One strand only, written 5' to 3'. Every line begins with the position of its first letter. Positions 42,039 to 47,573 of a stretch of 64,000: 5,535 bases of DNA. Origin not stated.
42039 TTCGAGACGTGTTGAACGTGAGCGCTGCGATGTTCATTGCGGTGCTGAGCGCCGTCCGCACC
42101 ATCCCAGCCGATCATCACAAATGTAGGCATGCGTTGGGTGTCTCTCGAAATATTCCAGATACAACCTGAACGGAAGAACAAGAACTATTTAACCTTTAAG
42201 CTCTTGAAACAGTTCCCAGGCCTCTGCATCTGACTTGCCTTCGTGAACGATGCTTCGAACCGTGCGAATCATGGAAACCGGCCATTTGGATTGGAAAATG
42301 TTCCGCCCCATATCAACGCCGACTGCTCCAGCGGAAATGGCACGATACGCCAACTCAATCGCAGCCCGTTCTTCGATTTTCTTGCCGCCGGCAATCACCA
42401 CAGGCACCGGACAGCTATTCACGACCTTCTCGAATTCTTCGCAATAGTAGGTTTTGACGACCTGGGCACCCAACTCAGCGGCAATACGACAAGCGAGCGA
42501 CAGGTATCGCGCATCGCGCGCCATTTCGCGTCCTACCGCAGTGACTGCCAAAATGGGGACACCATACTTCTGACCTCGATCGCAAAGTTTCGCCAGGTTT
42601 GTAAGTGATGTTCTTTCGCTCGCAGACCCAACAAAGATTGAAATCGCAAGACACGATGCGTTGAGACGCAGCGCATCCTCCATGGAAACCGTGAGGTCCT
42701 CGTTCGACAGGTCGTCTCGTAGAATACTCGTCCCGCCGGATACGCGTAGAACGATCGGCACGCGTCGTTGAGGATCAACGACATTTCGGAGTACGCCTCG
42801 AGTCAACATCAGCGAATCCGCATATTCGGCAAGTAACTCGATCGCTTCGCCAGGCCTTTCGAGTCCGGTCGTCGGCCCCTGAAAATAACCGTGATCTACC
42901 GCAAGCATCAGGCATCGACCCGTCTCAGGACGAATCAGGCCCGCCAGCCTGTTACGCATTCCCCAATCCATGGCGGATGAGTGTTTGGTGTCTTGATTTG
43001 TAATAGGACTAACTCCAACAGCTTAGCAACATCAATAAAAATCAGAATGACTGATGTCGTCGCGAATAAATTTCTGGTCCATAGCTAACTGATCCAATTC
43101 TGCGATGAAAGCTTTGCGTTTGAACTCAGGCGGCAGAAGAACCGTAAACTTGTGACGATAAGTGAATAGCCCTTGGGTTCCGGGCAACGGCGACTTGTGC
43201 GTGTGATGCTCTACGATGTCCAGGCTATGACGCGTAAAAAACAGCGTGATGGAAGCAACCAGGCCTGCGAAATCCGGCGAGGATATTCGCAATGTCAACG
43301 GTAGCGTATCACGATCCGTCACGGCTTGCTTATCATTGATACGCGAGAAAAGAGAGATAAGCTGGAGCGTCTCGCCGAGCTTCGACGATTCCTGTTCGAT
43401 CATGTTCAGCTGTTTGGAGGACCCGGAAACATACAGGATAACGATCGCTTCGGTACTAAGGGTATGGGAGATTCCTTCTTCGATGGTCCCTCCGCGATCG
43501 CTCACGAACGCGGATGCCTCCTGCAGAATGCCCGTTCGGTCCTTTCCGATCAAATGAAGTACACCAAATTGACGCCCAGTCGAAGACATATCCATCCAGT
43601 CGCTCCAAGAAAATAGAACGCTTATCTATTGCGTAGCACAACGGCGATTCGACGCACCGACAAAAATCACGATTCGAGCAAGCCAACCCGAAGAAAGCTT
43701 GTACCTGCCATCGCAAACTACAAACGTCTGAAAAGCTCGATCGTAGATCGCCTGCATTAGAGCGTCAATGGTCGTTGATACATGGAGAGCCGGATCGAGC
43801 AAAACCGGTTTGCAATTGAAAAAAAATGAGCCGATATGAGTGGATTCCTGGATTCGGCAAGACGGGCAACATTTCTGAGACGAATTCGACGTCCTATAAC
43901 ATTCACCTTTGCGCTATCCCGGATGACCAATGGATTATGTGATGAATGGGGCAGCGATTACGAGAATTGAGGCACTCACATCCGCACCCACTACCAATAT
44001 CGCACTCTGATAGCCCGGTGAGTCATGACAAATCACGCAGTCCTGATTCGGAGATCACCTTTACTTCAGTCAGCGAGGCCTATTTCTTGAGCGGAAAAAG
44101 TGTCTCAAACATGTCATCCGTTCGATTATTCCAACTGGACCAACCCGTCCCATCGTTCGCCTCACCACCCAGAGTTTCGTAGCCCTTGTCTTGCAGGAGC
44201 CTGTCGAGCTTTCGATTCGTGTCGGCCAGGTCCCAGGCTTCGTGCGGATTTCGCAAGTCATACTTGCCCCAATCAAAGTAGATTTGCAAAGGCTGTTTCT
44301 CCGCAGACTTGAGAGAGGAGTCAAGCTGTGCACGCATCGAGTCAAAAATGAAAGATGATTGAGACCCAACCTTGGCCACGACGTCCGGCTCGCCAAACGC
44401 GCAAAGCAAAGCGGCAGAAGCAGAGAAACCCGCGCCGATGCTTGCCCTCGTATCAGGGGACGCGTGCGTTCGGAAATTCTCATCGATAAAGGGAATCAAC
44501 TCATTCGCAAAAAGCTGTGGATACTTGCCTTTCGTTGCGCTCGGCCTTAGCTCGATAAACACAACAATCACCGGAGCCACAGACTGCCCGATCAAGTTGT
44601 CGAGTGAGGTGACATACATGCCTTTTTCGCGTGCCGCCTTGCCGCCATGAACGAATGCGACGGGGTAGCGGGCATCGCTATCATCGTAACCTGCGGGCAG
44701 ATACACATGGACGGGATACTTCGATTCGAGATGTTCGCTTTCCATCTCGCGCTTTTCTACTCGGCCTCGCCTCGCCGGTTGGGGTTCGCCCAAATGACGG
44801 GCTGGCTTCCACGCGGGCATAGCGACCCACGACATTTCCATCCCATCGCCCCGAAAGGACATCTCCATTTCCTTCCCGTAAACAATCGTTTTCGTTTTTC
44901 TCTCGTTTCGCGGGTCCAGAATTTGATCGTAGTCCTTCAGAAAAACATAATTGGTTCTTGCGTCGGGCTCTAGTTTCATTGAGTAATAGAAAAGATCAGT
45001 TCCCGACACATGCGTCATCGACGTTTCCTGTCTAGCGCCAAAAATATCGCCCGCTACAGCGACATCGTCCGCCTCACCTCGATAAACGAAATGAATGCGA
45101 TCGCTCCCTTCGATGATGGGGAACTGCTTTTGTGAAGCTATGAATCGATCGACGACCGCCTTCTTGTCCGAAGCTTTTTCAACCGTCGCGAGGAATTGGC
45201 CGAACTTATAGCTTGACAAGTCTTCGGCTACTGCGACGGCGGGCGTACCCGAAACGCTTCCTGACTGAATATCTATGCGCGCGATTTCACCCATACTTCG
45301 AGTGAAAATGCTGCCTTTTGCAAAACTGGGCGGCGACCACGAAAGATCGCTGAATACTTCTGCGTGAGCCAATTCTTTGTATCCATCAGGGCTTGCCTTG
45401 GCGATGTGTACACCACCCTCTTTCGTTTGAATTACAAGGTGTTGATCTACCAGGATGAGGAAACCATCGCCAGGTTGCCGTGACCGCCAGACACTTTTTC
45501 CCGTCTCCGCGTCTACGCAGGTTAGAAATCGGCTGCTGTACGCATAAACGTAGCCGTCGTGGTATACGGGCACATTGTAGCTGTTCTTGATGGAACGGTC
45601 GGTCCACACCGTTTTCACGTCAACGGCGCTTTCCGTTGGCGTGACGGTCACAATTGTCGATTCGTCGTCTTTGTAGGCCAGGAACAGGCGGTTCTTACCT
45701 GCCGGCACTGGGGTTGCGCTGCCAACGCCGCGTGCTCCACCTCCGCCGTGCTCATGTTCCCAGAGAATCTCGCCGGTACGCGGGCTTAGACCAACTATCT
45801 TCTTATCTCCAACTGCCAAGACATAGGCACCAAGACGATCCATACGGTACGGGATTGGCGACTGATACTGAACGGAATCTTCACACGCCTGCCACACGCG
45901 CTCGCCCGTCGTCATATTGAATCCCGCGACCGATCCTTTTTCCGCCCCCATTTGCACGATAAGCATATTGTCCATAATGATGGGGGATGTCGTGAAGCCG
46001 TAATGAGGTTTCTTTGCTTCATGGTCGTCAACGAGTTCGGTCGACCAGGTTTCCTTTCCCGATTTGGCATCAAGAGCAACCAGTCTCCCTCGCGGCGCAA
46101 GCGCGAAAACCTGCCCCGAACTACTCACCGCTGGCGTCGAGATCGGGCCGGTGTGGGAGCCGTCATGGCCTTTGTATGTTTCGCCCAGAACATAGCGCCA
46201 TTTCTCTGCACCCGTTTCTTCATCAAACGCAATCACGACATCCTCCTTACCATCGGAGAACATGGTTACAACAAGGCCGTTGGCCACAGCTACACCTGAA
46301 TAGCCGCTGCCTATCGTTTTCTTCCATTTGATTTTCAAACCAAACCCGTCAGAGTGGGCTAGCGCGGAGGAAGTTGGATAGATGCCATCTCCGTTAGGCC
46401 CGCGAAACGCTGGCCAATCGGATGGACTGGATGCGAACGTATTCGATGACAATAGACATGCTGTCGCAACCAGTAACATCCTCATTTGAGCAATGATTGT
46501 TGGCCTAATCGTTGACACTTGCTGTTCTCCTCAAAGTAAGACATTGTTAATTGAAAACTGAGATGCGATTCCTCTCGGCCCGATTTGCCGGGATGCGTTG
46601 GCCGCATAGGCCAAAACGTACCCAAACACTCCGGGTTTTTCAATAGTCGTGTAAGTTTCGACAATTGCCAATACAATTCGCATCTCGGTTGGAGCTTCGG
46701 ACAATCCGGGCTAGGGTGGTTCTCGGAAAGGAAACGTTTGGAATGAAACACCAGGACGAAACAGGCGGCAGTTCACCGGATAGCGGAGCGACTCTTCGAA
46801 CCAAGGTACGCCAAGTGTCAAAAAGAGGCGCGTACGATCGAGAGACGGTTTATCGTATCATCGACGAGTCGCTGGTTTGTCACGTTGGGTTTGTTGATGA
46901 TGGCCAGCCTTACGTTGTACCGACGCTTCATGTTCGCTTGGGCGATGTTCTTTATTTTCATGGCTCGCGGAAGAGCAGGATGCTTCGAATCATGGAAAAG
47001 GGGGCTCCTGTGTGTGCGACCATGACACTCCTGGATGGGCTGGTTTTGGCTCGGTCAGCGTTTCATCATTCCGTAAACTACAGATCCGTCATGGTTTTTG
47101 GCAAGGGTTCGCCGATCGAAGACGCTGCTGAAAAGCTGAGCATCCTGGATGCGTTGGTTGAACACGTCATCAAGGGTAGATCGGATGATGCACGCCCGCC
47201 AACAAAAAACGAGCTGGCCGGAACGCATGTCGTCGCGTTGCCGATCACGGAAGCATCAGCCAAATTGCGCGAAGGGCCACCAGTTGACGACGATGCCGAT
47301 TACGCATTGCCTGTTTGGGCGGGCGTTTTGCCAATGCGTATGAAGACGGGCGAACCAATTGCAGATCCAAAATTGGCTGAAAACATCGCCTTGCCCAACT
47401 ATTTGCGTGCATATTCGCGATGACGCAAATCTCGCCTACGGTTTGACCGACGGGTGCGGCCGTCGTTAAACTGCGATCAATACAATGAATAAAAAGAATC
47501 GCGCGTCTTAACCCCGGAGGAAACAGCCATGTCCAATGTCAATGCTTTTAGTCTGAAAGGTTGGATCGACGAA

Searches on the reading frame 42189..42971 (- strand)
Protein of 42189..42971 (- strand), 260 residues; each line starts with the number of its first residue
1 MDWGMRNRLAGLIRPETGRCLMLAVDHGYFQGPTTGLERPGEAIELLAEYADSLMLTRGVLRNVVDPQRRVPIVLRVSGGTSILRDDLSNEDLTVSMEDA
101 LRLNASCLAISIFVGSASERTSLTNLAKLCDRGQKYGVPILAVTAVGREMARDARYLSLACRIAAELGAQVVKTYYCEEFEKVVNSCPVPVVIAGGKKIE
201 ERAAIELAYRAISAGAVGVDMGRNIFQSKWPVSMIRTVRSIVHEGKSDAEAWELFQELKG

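Call 42: search_protein_families(library=ncbifam, proteins=[window:42189-42971:-], max_evalue=0.00001)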
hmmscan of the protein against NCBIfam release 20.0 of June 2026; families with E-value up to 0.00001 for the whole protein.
window:42189-42971:- (260 aa): 7 families
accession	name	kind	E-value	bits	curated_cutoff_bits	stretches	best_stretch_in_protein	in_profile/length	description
NF006081.0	PRK08227.1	equivalog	2.3e-120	401.3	297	1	1-259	32-290/291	3-hydroxy-5-phosphonooxypentane-2,4-dione thiolase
NF005556.0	PRK07226.1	subfamily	2.9e-58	197.3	241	1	2-256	3-265/267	2-amino-3,7-dideoxy-D-threo-hept-6-ulosonate synthase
TIGR01949.1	ADH_synth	equivalog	1.5e-50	172.3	299.45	1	4-247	2-249/255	2-amino-3,7-dideoxy-D-threo-hept-6-ulosonate synthase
NF040816.1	Fbpase1_Arch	equivalog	6.7e-34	117.6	430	1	4-253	7-268/271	class I fructose-bisphosphate aldolase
NF041223.1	BagB_FevI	exception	5e-32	111.1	500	1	3-243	7-255/257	bagremycin/ferroverdin biosynthesis DhnA-type aldolase BagB/FevI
NF006704.0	PRK09250.1-1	equivalog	8.5e-14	51.1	277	1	16-175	36-209/308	class I fructose-bisphosphate aldolase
NF005321.0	PRK06852.1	equivalog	2.3e-10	40.1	420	1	94-257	128-306/308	aldolase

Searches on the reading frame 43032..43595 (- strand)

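Call 42: search_protein_families(library=ncbifam, proteins=[window:43032-43595:-], max_evalue=0.00001)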
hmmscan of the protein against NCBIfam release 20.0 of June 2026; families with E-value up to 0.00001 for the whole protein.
window:43032-43595:- (187 aa): 2 families
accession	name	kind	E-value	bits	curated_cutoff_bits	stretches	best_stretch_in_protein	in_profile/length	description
NF008612.0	PRK11589.1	equivalog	1.1e-09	38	267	1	5-133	3-129/189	glycine cleavage system transcriptional repressor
NF004684.0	PRK06027.1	subfamily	1.6e-07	31.3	223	0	100-173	7-76/286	formyltetrahydrofolate deformylase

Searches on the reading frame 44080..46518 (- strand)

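Call 44: search_protein_families(library=pfam, proteins=[window:44080-46518:-], max_evalue=0.0001)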
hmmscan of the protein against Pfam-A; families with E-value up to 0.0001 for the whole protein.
window:44080-46518:- (812 aa): 4 families
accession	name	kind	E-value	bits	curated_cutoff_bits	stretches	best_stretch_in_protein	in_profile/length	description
PF13360.13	PQQ_2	-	2.2e-34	119.6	27.6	1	92-345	2-232/233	Outer membrane protein assembly factor BamB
PF00756.26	Esterase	-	4.6e-16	59.8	22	1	594-801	1-245/251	Putative esterase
PF13570.13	Beta-prop_ACSF4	-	9.4e-14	52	133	2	133-422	18-294/329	Beta-alanine-activating enzyme, beta-propeller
PF01011.28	PQQ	-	8.1e-13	48.4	26.7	1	85-210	59-205/595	Glucose/ethanol/alcohol dehydrogenase, beta-propeller domain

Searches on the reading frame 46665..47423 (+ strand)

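Call 42: search_protein_families(library=ncbifam, proteins=[window:46665-47423:+], max_evalue=0.00001)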
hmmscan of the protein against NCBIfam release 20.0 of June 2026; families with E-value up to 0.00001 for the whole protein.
window:46665-47423:+ (252 aa): 1 family
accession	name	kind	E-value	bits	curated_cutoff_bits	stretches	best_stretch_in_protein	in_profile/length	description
NF000261.1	NimABCDEF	equivalog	1.5e-06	28.2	260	1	77-173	33-125/153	NimABCDEF family 5-nitroimidazole reductase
